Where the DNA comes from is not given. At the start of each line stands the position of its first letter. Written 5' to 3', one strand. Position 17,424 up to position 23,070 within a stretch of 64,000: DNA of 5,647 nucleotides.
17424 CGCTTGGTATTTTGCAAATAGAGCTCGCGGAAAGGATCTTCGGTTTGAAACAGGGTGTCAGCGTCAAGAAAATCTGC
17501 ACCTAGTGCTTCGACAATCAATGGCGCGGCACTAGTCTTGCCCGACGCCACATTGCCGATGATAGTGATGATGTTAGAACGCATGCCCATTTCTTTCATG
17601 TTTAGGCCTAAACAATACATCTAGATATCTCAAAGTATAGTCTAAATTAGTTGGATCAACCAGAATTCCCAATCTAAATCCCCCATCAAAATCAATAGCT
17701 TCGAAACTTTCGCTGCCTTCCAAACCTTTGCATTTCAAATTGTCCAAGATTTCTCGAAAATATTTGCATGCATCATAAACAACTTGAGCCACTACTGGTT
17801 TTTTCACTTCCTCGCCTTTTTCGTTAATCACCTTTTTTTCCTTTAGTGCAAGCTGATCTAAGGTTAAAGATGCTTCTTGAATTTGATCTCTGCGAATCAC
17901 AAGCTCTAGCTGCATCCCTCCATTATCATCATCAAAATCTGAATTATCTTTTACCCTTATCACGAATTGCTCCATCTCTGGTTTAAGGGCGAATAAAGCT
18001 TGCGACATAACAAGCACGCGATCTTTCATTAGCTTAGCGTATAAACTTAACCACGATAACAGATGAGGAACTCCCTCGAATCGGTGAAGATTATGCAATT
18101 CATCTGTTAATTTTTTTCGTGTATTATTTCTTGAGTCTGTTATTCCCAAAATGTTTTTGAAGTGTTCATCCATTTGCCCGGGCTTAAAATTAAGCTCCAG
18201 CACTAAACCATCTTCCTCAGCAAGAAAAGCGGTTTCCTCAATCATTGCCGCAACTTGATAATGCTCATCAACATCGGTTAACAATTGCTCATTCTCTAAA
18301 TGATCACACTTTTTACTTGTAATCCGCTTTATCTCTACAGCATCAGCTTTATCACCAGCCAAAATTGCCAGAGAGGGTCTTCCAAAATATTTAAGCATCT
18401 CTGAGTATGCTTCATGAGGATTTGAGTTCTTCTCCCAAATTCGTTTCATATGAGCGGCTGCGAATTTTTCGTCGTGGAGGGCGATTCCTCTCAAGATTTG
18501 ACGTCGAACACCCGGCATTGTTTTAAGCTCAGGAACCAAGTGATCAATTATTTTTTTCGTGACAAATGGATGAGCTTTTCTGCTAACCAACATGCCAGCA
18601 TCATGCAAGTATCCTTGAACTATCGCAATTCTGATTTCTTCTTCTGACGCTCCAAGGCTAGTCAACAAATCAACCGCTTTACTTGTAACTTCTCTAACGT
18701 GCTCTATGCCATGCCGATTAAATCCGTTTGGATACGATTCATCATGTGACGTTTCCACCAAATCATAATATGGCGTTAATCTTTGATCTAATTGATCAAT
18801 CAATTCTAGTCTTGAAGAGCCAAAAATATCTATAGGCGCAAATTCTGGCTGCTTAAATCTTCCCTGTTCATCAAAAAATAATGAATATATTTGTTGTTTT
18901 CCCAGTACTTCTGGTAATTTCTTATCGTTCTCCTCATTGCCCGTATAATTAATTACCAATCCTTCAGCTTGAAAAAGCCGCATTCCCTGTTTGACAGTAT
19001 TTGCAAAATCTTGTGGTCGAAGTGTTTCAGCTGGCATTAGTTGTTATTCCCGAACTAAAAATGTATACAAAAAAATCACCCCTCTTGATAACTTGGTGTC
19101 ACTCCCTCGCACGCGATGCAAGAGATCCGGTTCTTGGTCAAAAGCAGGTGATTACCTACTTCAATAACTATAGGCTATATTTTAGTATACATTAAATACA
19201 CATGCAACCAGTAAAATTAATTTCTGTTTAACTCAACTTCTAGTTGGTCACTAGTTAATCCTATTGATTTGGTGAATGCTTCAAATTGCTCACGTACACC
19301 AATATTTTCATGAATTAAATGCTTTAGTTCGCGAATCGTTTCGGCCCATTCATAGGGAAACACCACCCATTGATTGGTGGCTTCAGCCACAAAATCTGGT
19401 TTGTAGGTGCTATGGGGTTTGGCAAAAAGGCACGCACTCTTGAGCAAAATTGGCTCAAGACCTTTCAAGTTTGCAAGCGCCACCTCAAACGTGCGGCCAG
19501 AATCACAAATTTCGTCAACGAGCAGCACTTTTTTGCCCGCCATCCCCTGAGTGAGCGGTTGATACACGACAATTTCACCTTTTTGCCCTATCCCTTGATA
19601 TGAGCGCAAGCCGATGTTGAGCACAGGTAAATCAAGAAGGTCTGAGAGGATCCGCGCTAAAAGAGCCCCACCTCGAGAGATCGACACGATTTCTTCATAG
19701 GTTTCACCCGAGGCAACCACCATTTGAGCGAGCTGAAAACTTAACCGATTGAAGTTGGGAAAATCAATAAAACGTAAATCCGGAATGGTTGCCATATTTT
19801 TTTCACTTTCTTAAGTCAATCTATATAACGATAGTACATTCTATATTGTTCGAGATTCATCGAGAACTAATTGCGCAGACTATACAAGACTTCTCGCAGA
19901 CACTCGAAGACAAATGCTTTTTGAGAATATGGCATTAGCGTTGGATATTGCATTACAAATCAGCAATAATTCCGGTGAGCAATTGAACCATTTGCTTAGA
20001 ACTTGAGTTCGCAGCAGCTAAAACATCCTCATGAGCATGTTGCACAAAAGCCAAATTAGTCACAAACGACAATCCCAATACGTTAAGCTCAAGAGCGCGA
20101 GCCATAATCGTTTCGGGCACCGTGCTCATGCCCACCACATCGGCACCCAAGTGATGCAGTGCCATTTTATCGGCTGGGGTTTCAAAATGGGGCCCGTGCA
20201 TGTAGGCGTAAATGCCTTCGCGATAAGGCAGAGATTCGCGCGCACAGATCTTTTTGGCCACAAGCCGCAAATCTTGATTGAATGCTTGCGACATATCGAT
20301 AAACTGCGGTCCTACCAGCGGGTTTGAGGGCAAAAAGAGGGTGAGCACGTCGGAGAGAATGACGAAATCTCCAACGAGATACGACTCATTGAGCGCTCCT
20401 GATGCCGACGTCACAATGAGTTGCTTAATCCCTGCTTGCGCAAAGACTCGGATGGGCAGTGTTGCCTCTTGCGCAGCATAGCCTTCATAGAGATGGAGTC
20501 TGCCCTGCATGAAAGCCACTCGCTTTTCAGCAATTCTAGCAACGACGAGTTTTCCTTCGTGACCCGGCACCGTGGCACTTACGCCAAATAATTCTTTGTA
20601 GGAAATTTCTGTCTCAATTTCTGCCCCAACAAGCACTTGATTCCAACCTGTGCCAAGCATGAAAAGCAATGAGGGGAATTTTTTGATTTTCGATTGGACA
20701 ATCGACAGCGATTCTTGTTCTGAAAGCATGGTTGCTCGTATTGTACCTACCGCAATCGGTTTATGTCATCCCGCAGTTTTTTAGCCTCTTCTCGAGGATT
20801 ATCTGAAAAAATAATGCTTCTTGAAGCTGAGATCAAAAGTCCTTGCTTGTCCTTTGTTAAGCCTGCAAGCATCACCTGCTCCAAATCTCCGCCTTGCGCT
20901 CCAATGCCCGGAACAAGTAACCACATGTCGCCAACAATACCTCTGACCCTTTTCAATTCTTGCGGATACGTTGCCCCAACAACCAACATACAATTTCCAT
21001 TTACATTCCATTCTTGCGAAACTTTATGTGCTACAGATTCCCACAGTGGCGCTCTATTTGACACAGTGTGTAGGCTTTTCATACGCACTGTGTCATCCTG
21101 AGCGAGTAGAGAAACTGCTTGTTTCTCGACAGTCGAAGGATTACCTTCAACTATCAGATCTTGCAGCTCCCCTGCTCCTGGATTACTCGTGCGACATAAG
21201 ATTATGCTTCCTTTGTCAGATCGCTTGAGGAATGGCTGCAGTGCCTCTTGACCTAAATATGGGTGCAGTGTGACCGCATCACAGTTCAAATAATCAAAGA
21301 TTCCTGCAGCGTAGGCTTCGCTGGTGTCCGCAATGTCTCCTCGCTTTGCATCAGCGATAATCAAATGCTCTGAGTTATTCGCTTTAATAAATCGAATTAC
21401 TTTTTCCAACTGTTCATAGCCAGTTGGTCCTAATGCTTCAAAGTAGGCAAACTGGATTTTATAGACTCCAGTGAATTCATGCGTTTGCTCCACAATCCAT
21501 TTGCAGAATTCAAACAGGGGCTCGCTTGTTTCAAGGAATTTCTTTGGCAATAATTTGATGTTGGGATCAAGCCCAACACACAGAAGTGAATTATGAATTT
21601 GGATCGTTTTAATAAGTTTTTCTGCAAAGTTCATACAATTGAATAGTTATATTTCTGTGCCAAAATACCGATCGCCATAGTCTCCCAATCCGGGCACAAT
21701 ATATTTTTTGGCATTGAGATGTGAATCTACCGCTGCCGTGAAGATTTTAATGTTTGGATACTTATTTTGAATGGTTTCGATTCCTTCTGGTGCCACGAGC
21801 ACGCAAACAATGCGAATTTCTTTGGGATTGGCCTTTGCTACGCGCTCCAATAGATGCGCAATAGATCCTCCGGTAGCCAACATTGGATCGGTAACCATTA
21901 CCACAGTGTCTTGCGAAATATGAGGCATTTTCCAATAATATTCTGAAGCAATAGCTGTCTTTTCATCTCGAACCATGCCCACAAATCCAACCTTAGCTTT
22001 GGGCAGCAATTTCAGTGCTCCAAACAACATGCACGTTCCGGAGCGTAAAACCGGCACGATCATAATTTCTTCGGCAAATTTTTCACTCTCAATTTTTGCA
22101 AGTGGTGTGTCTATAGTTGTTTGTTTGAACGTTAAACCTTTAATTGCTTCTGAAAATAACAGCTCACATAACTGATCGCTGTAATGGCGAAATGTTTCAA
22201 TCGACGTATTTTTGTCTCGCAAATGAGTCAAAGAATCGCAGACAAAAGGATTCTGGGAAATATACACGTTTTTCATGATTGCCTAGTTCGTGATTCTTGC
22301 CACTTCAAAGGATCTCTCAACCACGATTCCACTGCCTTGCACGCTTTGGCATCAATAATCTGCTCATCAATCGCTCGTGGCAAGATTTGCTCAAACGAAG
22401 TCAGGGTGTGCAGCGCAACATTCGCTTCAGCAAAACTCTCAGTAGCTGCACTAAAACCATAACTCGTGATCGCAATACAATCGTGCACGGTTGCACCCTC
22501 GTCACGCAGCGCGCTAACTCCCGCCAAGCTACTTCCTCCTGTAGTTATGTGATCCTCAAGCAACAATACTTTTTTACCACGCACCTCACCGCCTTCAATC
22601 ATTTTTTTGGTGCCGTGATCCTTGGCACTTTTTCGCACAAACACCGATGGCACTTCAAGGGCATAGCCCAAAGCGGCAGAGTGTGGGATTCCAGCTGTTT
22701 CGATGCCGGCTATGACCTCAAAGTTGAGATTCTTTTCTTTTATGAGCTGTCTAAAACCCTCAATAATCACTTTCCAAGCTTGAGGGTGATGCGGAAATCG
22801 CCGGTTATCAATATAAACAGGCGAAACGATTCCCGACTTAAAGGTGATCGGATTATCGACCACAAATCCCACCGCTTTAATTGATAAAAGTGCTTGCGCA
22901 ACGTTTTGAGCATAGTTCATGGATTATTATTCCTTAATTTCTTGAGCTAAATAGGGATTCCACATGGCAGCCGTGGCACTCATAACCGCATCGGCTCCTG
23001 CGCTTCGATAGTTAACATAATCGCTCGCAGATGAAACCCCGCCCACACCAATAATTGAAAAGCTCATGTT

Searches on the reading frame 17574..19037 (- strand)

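Call 56: search_protein_families(library=pfam, proteins=[window:17574-19037:-], max_evalue=0.001)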
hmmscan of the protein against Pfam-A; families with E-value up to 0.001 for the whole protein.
window:17574-19037:- (487 aa): 0 families

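Call 60: search_protein_families(library=pfam, proteins=[window:17574-19037:-], max_evalue=0.01)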
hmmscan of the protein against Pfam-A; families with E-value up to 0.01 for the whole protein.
window:17574-19037:- (487 aa): 1 family
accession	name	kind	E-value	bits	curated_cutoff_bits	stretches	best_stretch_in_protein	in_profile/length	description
PF24391.1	HD-CE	-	0.0066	16.6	27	0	106-154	4-55/263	HD-CE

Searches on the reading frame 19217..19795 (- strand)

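Call 56: search_protein_families(library=pfam, proteins=[window:19217-19795:-], max_evalue=0.001)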
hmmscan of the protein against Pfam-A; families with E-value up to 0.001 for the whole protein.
window:19217-19795:- (192 aa): 2 families
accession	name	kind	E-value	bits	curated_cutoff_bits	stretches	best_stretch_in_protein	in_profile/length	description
PF00156.33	Pribosyltran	-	1.7e-18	66.8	26.3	1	35-151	32-156/158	Phosphoribosyl transferase domain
PF14681.12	UPRTase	-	0.00055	19.9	27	1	36-112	70-145/206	Uracil phosphoribosyltransferase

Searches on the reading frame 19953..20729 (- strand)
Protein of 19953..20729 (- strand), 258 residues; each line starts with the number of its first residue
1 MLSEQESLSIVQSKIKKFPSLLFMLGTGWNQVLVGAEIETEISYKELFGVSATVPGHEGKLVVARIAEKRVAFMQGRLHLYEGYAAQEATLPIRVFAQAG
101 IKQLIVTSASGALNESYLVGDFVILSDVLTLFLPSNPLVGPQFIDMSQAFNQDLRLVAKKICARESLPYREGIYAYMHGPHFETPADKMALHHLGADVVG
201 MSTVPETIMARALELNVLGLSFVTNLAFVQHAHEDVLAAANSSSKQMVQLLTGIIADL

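Call 56: search_protein_families(library=pfam, proteins=[window:19953-20729:-], max_evalue=0.001)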
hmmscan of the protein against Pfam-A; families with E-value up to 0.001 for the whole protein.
window:19953-20729:- (258 aa): 1 family
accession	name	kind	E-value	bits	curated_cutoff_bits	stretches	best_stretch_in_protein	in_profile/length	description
PF01048.26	PNP_UDP_1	-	7.2e-39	134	25.1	1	44-255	18-232/233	Phosphorylase superfamily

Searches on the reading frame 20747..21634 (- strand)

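Call 58: search_protein_families(library=pfam, proteins=[window:20747-21634:-], max_evalue=0.001)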
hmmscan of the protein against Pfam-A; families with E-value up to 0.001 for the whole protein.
window:20747-21634:- (295 aa): 1 family
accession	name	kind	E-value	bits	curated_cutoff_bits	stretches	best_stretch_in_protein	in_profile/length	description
PF00215.30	OMPdecase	-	2.1e-30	106.7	27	1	17-286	2-220/221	Orotidine 5'-phosphate decarboxylase / HUMPS family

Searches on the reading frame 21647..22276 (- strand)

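Call 58: search_protein_families(library=pfam, proteins=[window:21647-22276:-], max_evalue=0.001)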
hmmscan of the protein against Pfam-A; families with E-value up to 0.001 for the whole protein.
window:21647-22276:- (209 aa): 2 families
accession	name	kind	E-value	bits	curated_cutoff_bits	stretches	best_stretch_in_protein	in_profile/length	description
PF14681.12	UPRTase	-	2.6e-65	220.2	27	1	7-207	2-206/206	Uracil phosphoribosyltransferase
PF00156.33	Pribosyltran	-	9.8e-09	35.2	26.3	1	60-174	20-138/158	Phosphoribosyl transferase domain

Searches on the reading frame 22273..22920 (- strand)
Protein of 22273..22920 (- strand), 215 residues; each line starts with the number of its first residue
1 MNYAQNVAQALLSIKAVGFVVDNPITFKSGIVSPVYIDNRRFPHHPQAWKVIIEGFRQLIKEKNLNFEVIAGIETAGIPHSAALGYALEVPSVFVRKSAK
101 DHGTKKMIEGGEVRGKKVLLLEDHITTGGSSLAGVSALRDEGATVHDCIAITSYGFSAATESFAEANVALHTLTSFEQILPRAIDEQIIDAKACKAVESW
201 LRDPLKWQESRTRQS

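Call 58: search_protein_families(library=pfam, proteins=[window:22273-22920:-], max_evalue=0.001)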
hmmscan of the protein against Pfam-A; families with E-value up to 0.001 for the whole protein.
window:22273-22920:- (215 aa): 1 family
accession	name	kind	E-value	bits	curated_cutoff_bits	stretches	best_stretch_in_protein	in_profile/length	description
PF00156.33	Pribosyltran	-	3.6e-12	46.3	26.3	1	44-145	7-118/158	Phosphoribosyl transferase domain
